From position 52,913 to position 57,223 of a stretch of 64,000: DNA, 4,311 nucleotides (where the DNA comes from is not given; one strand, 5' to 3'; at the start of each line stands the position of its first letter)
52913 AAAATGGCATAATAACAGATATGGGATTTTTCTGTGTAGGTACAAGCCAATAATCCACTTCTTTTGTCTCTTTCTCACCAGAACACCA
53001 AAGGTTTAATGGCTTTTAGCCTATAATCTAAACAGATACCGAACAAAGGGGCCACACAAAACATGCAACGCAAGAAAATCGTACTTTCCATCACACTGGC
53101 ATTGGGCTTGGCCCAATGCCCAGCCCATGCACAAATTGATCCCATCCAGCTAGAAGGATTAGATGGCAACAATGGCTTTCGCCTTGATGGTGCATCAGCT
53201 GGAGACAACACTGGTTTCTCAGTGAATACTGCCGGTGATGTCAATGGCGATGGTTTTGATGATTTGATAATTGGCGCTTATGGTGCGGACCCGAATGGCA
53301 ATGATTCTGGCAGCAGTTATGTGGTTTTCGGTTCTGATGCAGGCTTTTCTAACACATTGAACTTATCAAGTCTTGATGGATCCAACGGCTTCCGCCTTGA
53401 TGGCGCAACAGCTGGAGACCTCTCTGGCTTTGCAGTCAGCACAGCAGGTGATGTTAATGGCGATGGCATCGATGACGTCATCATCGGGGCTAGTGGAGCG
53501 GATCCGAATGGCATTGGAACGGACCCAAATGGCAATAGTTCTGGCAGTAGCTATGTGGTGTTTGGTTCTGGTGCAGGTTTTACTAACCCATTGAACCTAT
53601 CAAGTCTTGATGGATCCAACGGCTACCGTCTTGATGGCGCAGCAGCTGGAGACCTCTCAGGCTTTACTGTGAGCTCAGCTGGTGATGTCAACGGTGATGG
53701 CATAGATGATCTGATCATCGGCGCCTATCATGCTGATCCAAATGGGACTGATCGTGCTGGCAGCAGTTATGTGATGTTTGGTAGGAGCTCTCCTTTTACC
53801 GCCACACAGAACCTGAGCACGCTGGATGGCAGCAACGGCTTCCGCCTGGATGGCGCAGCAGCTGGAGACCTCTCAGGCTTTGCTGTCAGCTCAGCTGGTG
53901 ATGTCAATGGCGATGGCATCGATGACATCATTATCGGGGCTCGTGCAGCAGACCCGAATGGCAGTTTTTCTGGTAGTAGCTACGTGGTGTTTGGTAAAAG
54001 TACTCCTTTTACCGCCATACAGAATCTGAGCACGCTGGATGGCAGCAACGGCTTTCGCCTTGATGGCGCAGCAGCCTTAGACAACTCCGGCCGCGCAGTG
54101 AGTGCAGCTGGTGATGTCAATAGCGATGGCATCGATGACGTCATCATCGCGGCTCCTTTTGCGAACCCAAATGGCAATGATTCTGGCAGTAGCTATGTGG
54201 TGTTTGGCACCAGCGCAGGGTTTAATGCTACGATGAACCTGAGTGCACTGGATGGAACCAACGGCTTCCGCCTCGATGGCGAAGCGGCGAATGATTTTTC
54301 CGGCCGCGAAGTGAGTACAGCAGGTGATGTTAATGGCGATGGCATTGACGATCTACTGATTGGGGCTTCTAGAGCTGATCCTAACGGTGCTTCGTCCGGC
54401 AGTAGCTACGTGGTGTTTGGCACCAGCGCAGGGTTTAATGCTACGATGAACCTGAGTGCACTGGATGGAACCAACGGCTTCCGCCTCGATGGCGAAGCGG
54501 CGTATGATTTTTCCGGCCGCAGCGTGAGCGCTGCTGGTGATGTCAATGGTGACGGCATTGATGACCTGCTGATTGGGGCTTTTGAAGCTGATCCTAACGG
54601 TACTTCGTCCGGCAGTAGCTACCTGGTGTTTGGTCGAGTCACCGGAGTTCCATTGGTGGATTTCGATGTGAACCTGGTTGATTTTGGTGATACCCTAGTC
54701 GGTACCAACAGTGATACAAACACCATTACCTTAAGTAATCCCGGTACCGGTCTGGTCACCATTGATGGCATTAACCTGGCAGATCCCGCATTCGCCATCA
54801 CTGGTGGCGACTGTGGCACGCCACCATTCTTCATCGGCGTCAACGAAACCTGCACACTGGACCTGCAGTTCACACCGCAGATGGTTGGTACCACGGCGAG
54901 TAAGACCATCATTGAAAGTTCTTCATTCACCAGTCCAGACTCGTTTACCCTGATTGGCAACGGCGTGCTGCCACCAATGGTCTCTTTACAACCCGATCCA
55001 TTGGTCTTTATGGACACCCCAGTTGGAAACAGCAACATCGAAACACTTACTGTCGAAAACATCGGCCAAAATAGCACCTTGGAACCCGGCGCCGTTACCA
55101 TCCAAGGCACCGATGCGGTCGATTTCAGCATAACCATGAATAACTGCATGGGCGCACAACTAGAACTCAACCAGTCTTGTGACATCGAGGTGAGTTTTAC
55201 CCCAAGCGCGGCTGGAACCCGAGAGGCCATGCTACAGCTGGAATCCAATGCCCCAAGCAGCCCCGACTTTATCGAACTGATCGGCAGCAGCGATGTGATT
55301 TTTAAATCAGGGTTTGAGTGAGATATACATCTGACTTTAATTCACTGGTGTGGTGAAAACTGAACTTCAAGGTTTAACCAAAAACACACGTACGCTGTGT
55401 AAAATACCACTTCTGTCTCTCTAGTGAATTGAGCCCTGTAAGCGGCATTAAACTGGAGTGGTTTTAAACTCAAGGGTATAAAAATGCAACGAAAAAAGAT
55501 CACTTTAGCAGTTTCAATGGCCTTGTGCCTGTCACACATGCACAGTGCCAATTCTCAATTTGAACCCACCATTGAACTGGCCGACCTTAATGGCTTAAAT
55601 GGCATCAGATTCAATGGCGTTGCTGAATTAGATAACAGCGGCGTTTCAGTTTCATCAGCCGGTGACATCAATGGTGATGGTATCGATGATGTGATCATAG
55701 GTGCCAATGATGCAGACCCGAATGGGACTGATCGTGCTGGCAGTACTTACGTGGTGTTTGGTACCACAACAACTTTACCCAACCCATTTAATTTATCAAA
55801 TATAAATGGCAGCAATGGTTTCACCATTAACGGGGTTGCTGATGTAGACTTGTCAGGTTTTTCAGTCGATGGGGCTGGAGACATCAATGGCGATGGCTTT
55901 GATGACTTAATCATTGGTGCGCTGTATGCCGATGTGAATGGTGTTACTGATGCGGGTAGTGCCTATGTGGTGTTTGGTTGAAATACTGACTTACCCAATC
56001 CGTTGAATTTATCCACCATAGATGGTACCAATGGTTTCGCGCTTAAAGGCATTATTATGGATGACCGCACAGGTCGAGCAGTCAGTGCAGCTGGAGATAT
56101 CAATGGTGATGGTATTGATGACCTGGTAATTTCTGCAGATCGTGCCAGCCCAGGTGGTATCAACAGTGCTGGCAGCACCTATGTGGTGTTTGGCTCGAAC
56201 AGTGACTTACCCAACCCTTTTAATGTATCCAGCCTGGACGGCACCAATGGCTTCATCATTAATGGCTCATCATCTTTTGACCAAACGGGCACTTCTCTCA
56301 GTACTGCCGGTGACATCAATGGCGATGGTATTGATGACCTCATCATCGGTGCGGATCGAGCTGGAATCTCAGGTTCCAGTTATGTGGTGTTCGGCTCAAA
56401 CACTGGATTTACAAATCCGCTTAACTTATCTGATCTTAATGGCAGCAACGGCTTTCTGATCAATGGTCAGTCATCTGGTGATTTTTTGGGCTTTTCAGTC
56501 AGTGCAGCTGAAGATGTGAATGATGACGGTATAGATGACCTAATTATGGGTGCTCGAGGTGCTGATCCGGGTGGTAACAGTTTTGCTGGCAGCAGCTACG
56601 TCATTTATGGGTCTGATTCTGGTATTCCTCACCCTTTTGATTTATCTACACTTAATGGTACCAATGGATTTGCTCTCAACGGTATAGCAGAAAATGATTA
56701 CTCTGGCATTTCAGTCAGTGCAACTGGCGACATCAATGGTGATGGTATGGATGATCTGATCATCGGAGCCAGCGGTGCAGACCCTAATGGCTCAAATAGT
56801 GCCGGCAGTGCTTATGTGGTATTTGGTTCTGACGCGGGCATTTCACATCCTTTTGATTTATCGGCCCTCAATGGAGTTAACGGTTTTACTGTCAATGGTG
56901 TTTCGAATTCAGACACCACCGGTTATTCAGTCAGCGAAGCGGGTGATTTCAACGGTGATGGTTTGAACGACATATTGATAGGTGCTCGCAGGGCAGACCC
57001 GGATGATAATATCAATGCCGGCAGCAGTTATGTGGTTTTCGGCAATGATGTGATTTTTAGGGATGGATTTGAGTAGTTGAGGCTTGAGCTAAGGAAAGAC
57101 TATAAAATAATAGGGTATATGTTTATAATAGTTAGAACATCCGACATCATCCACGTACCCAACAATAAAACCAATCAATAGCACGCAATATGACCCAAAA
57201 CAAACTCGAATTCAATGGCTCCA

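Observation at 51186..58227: Tandem array of secreted single-propeller FG-GAP paralogs, a fourth copy 6 kb away, and a TIGR03032-like gene downstream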

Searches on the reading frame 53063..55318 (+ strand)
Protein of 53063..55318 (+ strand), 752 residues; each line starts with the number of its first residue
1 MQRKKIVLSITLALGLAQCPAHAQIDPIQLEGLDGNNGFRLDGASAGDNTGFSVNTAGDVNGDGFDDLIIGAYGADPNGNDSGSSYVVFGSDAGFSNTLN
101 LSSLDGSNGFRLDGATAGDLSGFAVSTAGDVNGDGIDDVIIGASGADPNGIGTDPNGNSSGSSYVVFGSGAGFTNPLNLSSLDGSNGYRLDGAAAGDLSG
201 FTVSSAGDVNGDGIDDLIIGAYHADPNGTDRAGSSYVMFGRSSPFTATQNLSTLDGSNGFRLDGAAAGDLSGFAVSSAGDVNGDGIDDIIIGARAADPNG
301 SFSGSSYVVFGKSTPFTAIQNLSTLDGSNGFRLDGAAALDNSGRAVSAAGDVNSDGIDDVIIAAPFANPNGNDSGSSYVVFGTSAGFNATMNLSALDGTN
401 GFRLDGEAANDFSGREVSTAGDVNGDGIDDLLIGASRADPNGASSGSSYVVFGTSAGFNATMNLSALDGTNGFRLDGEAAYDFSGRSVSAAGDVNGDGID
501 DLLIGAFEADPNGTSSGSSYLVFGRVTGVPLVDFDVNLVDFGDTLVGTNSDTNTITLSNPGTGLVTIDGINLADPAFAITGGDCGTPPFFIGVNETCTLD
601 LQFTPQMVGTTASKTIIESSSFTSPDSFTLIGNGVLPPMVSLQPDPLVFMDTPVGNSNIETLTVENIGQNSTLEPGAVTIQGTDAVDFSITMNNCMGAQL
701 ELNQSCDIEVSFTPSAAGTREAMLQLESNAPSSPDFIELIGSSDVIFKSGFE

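Call 8: search_protein_families(library=pfam, proteins=[window:53063-55318:+], max_evalue=0.01)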
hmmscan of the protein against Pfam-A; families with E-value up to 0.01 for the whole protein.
window:53063-55318:+ (752 aa): 11 families
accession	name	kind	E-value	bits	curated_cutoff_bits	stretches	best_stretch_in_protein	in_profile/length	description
PF01839.29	FG-GAP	-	1.5e-53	178.4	22.1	7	416-451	4-37/37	FG-GAP repeat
PF14312.12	FG-GAP_2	-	9.1e-17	61.4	23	2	479-523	13-49/49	FG-GAP repeat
PF22544.2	HYDIN_VesB_CFA65-like_Ig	-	6.2e-14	52.5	25.5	2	530-627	1-93/100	HYDIN/CFA65/VesB-like, Ig-like domain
PF22073.2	Cep192_D4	-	1.1e-11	45.3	35.5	1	640-742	4-110/112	Cep192 domain 4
PF15780.11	ASH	-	3e-10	40.6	27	1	646-734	13-96/98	Abnormal spindle-like microcephaly-assoc'd, ASPM-SPD-2-Hydin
PF12371.14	TMEM131_like_N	-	0.001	19.7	28.8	1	640-726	1-82/84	Transmembrane protein 131-like N-terminal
PF24507.1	Ig_CFAP65_4th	-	0.0016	19.3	27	0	700-742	34-75/76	CFAP65, fourth Ig-like domain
PF13517.12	FG-GAP_3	-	0.002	19.1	26.9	0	208-291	1-61/61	FG-GAP-like repeat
PF24501.1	Ig_TMEM131L_5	-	0.0047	17.1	27.8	0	688-715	22-49/66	TMEM131L fifth Ig-like domain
PF21955.1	CarG-like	-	0.006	17.1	28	0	351-371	9-29/144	Carbapenem resistance protein CarG-like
PF21348.3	RGL11_C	-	0.0067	15.7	27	0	276-303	238-265/490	Rhamnogalacturonan lyase family 11, C-terminal domain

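Call 9: search_protein_families(library=ncbifam, proteins=[window:53063-55318:+], max_evalue=0.01)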
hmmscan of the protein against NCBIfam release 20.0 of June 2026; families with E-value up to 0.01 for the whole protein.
window:53063-55318:+ (752 aa): 3 families
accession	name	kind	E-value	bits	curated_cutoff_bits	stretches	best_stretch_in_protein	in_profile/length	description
NF012200.0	choice_anch_D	domain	5.2e-27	94.5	45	2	628-732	3-107/108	choice-of-anchor D domain-containing protein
NF047539.1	XAC2610_fam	domain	4.6e-15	55.9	35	0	279-324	4-48/89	XAC2610-related protein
NF040734.1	CC-COOH_SaoC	equivalog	1e-05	25.4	80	0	205-219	51-65/148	Cys-Cys-COOH (seleno)protein SaoC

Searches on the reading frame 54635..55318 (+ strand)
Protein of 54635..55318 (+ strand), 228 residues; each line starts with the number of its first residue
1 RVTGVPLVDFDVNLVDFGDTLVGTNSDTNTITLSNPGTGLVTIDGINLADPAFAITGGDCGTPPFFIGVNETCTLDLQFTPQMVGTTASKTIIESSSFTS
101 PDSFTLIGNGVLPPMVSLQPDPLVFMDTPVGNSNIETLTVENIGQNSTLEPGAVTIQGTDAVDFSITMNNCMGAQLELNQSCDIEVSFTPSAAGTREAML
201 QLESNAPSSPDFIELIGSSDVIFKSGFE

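Call 53: find_homologous_proteins(query=window:54635-55318:+, max_evalue=0.00001)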
Query window:54635-55318:+: 275 candidates shared short words with the query, none scored E <= 0.00001.

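Call 65: search_protein_representatives(protein=window:54635-55318:+)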
Query: 228 residues. Proteins with E-value up to 0.001 (for the whole library): 22580; up to 1e-10: 9534; up to 1e-30: 1762. The best 150 are listed.
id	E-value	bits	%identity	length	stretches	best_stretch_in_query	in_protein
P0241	0.0e+00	1036.5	40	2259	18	7-228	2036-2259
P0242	4.2e-258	866.7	33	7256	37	11-197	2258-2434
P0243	2.9e-214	723.4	33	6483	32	5-199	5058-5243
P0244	8.2e-204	689.2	39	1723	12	15-218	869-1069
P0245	1.4e-187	636.1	30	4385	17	14-219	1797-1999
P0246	9.6e-186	630.1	33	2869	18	17-222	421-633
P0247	1.9e-177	603.0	34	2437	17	16-219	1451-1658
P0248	8.0e-175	594.4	33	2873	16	17-212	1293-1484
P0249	4.8e-172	585.3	34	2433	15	17-220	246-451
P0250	2.8e-170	579.6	33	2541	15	5-218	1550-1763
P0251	1.1e-169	577.6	33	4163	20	3-210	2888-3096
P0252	3.3e-165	563.0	33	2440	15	10-218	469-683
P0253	1.7e-163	557.4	34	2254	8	6-218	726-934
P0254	2.9e-153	523.9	34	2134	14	17-221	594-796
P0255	8.5e-152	519.1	34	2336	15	15-223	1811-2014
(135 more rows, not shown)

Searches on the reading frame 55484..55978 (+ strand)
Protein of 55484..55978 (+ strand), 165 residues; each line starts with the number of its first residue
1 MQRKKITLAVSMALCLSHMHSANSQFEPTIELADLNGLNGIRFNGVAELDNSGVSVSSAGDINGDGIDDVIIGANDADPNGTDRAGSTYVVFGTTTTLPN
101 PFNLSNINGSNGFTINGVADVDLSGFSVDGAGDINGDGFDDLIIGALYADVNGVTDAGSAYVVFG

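Call 8: search_protein_families(library=pfam, proteins=[window:55484-55978:+], max_evalue=0.01)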
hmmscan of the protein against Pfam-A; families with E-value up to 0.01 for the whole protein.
window:55484-55978:+ (165 aa): 1 family
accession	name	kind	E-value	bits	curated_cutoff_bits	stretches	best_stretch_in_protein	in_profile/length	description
PF01839.29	FG-GAP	-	1.1e-14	54.4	22.1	2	127-163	4-37/37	FG-GAP repeat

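Call 9: search_protein_families(library=ncbifam, proteins=[window:55484-55978:+], max_evalue=0.01)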
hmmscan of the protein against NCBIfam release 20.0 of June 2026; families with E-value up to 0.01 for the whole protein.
window:55484-55978:+ (165 aa): 0 families

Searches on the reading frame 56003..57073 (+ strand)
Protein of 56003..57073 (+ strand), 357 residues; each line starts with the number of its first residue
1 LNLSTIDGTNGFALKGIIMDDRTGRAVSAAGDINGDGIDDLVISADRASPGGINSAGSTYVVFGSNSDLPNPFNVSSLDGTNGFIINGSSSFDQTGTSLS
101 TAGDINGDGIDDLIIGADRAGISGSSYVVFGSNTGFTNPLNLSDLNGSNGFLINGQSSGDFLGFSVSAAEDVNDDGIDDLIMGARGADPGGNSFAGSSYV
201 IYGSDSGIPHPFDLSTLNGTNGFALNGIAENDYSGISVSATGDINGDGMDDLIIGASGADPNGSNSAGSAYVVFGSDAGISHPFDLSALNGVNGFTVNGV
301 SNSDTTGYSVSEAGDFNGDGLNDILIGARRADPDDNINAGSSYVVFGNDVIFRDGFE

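Call 8: search_protein_families(library=pfam, proteins=[window:56003-57073:+], max_evalue=0.01)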
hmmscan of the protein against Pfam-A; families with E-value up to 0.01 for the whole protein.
window:56003-57073:+ (357 aa): 3 families
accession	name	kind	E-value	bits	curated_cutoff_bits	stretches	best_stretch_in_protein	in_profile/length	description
PF01839.29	FG-GAP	-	1.5e-37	127.3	22.1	5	235-273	2-37/37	FG-GAP repeat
PF13517.12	FG-GAP_3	-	2.9e-09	37.8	26.9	0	75-114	20-60/61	FG-GAP-like repeat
PF14312.12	FG-GAP_2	-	1.1e-05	26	23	1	229-272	13-48/49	FG-GAP repeat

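Call 9: search_protein_families(library=ncbifam, proteins=[window:56003-57073:+], max_evalue=0.01)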
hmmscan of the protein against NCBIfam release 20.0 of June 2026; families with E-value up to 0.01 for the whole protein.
window:56003-57073:+ (357 aa): 2 families
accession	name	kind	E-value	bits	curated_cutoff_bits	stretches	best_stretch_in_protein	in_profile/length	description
NF047539.1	XAC2610_fam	domain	3.5e-08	33.8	35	0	102-130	3-31/89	XAC2610-related protein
NF040734.1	CC-COOH_SaoC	equivalog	1.2e-05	25.1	80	0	168-182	51-65/148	Cys-Cys-COOH (seleno)protein SaoC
